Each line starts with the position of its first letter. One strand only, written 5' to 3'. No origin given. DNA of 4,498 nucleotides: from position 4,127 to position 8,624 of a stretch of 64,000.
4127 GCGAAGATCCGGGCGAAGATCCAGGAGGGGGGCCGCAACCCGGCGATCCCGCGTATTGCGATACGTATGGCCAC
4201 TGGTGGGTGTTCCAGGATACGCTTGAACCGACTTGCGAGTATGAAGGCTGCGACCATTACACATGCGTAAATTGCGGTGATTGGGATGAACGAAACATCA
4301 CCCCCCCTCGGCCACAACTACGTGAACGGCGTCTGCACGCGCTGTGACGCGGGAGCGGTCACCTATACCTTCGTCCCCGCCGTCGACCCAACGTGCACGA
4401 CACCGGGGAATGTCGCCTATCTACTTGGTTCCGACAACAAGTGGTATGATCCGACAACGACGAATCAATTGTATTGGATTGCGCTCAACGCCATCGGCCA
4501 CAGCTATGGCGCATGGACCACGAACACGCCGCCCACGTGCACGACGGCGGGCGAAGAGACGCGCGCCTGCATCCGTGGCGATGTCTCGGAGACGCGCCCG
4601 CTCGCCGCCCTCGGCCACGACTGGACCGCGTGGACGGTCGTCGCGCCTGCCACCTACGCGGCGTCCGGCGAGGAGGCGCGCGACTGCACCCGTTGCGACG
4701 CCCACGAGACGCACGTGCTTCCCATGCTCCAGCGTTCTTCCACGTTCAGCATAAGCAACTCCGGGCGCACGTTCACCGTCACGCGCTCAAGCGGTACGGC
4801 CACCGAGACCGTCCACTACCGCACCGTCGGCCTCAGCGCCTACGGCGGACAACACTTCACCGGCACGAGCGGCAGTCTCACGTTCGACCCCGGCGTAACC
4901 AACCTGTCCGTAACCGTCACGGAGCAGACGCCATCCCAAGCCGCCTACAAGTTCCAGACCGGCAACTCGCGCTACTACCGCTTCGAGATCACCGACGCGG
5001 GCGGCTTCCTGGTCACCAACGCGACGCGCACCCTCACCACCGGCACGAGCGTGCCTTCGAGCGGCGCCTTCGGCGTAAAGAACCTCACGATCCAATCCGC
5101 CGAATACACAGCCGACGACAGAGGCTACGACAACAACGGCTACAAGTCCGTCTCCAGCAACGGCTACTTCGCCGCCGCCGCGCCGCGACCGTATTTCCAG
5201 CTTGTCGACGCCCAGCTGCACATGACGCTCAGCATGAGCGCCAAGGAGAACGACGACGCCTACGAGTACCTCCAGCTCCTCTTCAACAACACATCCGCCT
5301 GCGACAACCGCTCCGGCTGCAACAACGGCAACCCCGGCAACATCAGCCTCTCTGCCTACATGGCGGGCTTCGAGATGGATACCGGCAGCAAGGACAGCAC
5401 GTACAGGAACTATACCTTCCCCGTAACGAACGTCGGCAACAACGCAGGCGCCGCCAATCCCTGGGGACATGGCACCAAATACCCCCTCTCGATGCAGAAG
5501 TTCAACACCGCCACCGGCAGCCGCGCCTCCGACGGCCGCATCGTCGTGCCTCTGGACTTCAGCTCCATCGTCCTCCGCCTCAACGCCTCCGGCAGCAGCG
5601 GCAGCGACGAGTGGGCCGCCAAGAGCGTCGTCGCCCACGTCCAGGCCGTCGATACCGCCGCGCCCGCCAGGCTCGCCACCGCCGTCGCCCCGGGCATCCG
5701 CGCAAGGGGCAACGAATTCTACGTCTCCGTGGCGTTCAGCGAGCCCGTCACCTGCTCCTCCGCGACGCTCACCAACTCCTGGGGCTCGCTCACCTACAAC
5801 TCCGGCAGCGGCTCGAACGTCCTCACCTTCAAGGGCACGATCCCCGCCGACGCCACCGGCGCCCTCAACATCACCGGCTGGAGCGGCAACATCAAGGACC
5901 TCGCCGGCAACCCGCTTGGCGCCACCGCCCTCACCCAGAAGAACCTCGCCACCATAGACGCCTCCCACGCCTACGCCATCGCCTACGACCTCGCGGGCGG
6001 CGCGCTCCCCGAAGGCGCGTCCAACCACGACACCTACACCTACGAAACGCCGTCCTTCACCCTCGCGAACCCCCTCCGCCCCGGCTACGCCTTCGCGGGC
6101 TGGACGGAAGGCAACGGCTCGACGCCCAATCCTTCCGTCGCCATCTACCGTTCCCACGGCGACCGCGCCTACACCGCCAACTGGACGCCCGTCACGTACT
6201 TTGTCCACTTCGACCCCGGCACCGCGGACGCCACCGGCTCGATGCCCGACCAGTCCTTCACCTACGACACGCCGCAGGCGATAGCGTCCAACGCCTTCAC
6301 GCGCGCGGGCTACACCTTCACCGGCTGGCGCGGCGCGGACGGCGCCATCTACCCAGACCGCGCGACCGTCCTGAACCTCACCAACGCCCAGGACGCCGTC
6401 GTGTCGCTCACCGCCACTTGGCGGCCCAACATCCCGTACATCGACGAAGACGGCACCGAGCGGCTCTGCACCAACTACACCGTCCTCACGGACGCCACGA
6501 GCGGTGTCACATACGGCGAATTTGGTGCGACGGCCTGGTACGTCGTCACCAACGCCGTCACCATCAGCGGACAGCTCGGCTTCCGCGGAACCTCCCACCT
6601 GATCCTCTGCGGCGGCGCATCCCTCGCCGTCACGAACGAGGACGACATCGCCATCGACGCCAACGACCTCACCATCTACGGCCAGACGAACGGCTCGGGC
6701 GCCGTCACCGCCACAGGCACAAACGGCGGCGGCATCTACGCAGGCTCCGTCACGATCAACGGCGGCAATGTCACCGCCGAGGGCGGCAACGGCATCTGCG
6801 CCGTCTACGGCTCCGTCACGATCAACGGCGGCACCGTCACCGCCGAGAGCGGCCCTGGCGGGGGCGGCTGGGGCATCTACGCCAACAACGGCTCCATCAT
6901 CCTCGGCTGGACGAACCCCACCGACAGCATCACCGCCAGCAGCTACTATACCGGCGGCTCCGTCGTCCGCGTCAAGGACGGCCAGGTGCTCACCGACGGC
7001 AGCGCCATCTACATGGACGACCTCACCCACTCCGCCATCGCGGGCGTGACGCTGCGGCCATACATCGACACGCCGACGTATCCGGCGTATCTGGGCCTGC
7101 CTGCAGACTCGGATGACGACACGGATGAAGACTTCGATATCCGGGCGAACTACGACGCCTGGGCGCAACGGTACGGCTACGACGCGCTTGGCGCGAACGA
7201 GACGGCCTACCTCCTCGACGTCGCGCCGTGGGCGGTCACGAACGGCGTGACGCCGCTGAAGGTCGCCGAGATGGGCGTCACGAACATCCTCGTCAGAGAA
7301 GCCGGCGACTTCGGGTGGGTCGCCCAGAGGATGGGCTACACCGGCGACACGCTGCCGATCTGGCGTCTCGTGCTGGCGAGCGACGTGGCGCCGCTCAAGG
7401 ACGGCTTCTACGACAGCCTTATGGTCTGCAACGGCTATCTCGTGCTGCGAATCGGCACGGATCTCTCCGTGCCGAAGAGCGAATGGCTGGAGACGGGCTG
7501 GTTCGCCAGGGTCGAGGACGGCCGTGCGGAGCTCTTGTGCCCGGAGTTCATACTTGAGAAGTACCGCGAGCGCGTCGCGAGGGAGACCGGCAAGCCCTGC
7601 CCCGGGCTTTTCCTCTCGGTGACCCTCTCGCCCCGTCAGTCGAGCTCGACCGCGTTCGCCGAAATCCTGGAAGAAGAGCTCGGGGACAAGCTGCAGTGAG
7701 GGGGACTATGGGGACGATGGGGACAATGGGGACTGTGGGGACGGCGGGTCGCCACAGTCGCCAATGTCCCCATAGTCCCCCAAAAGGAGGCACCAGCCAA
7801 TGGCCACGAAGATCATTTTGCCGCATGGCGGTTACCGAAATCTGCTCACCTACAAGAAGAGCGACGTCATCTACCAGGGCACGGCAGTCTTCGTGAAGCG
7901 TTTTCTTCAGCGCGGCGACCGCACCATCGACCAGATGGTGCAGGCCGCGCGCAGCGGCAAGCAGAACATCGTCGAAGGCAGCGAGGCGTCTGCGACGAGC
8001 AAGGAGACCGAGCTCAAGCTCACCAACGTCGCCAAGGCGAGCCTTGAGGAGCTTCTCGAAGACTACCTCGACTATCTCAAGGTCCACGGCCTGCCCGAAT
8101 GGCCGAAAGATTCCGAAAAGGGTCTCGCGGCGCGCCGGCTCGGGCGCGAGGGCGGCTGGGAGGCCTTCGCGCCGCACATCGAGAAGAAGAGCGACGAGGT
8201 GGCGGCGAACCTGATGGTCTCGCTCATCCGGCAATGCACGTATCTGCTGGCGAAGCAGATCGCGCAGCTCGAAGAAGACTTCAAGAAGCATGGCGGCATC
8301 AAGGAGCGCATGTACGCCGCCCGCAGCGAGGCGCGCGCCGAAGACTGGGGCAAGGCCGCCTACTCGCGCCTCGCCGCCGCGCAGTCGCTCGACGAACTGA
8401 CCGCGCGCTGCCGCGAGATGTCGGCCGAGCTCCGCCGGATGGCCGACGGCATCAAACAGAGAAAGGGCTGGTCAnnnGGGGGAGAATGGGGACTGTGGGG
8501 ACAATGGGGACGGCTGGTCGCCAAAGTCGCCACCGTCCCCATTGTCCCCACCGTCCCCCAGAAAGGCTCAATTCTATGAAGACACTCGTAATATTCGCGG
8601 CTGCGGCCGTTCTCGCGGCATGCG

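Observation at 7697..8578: Four-helix-bundle gene sits as a cassette between two 82-nt direct repeats, each built of nine 9-nt units and each wedged between a TGA stop and the next Shine-Dalgarno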

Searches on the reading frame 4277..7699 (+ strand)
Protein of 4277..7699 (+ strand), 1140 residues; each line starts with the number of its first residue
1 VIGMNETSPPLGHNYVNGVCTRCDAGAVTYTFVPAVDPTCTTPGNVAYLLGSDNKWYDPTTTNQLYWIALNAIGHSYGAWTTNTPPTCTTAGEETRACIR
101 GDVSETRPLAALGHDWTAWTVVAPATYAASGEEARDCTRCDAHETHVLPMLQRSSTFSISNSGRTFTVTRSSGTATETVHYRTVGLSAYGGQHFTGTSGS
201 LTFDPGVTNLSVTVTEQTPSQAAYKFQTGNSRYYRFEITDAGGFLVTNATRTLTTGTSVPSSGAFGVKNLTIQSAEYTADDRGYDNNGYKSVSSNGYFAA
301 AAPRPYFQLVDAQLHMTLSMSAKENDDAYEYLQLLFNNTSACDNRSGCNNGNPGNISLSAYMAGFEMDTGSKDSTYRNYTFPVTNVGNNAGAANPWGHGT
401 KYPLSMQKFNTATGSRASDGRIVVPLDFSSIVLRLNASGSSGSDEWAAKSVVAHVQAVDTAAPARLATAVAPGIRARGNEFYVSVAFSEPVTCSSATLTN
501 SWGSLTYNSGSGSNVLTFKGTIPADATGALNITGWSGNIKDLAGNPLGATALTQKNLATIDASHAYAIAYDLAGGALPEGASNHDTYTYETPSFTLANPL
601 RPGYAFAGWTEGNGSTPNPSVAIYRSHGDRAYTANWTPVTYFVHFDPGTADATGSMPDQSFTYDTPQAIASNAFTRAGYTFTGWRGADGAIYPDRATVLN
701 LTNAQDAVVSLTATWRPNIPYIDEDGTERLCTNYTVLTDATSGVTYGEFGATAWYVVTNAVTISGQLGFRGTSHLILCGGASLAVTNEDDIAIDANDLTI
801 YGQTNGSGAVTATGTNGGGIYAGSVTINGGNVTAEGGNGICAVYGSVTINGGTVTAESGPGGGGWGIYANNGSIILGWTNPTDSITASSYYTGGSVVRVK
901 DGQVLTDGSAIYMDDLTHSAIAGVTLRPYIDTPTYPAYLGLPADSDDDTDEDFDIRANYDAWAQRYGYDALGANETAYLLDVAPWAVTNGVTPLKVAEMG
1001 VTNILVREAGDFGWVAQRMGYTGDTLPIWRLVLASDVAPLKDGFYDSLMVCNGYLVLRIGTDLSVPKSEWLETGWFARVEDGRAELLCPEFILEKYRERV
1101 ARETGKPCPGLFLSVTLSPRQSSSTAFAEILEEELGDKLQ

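Call 7: search_protein_families(library=pfam, proteins=[window:4277-7699:+], max_evalue=0.01)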
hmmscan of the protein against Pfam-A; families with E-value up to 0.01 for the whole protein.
window:4277-7699:+ (1140 aa): 4 families
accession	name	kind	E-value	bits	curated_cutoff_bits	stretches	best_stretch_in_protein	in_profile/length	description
PF09479.16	Flg_new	-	3.8e-10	40.2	27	2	566-613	1-42/65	Listeria-Bacteroides repeat domain (List_Bact_rpt)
PF03160.20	Calx-beta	-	3.4e-06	27.5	27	1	165-215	25-77/119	Calx-beta domain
PF18998.6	Flg_new_2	-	0.00053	20.4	23.6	1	649-718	6-72/73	Divergent InlB B-repeat domain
PF18889.6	Beta_helix_3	-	0.0068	17.2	27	0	825-840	1-16/20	Beta helix repeat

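Call 9: search_protein_families(library=ncbifam, proteins=[window:4277-7699:+], max_evalue=0.01)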
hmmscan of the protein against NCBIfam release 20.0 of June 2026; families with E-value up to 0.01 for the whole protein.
window:4277-7699:+ (1140 aa): 1 family
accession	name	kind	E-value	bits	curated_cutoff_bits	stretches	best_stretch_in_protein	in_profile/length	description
TIGR02543.1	List_Bact_rpt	repeat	1.7e-13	50.7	20.95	2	599-640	1-44/44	TIGR02543 family repeat protein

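Call 108: find_encoding_contigs(protein=window:4286-7699:+, flank=4000, max_places=10)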
Protein window:4286-7699:+ (1137 aa): no gene with exactly this product is on record in the collection.

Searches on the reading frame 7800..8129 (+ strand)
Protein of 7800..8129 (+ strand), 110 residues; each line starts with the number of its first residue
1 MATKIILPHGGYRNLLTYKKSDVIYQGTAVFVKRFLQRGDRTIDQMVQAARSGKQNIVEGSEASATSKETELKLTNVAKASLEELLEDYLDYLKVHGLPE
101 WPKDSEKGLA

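Call 102: search_dna_similar(query=window:7800-8129:+, collection=plasmids, mode=protein, max_evalue=1, max_rows=30)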
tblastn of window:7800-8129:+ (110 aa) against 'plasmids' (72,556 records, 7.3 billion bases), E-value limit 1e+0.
Records with a match: 1; places in all: 1; records where one place covers at least 80% of the query: 1.
Best place of each record, by identity: <60% 1.
By first word of the organism name: Prevotella 1.
By predicted mobility (MOB-suite, as given by PLSDB): non-mobilizable 1.
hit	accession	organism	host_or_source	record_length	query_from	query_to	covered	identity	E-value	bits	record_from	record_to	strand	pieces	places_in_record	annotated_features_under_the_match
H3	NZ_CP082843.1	Prevotella nigrescens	-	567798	12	107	87%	56.7%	2e-20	92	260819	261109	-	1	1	four helix bundle suffix domain-containing protein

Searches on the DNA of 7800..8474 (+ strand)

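Call 101: search_dna_similar(query=L174:6636-6716:+, collection=plasmids, mode=distant, max_evalue=10, max_rows=15)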
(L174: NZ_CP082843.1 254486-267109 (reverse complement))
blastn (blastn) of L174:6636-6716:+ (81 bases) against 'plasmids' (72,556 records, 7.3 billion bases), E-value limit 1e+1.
Records with a match: 1; places in all: 7; records where one place covers at least 80% of the query: 1.
Best place of each record, by identity: >=99% 1.
By first word of the organism name: Prevotella 1.
By predicted mobility (MOB-suite, as given by PLSDB): non-mobilizable 1.
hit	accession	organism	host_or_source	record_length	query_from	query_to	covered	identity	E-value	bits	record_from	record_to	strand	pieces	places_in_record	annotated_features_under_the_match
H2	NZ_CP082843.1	Prevotella nigrescens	-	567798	1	81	100%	100.0%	2e-33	147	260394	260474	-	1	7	none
